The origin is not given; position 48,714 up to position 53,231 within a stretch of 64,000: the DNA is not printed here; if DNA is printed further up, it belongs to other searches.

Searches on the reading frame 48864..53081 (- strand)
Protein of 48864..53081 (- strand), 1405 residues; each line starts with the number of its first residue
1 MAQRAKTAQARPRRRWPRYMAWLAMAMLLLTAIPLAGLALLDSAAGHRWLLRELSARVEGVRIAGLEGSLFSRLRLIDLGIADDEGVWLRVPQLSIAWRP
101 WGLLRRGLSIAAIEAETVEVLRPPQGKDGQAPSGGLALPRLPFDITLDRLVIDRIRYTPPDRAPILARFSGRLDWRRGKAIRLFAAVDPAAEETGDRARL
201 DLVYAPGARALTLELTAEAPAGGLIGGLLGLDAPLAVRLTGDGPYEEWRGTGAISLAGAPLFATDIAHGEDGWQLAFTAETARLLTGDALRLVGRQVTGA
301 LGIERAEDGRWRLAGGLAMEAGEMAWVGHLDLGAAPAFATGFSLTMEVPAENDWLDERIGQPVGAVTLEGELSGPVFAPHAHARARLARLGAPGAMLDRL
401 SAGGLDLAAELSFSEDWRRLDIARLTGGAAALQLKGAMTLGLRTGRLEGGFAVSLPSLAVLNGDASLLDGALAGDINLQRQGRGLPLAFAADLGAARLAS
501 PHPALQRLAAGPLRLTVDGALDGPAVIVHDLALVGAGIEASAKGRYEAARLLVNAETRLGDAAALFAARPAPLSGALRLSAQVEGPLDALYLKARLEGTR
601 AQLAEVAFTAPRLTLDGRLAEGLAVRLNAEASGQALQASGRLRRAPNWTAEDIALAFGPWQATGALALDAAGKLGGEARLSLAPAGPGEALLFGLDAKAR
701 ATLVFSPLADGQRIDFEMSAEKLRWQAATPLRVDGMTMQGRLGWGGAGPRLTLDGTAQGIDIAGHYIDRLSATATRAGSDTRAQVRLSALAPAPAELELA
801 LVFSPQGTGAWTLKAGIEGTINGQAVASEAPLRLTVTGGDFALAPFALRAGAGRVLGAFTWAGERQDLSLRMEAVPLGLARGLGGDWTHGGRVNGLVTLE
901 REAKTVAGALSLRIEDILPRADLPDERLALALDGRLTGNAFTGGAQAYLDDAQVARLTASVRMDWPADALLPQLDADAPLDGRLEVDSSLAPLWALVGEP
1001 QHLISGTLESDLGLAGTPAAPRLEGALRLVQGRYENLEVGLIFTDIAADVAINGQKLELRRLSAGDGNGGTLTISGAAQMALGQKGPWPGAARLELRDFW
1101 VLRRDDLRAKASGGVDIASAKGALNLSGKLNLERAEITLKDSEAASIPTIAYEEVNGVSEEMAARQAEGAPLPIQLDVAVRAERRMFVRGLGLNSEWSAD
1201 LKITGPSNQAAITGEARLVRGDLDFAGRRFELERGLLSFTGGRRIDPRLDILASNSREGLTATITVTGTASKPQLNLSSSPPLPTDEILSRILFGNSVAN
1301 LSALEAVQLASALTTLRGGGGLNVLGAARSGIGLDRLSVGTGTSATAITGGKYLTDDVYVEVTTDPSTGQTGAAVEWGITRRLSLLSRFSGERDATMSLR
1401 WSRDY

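Call 95: search_protein_families(library=pfam, proteins=[window:48864-53081:-], max_evalue=0.001)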
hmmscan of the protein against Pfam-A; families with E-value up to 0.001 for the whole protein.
window:48864-53081:- (1405 aa): 1 family
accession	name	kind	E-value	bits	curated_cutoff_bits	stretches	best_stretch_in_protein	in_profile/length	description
PF04357.19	TamB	-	5.1e-64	217.3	22.4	1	1061-1405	2-381/381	TamB, inner membrane protein subunit of TAM complex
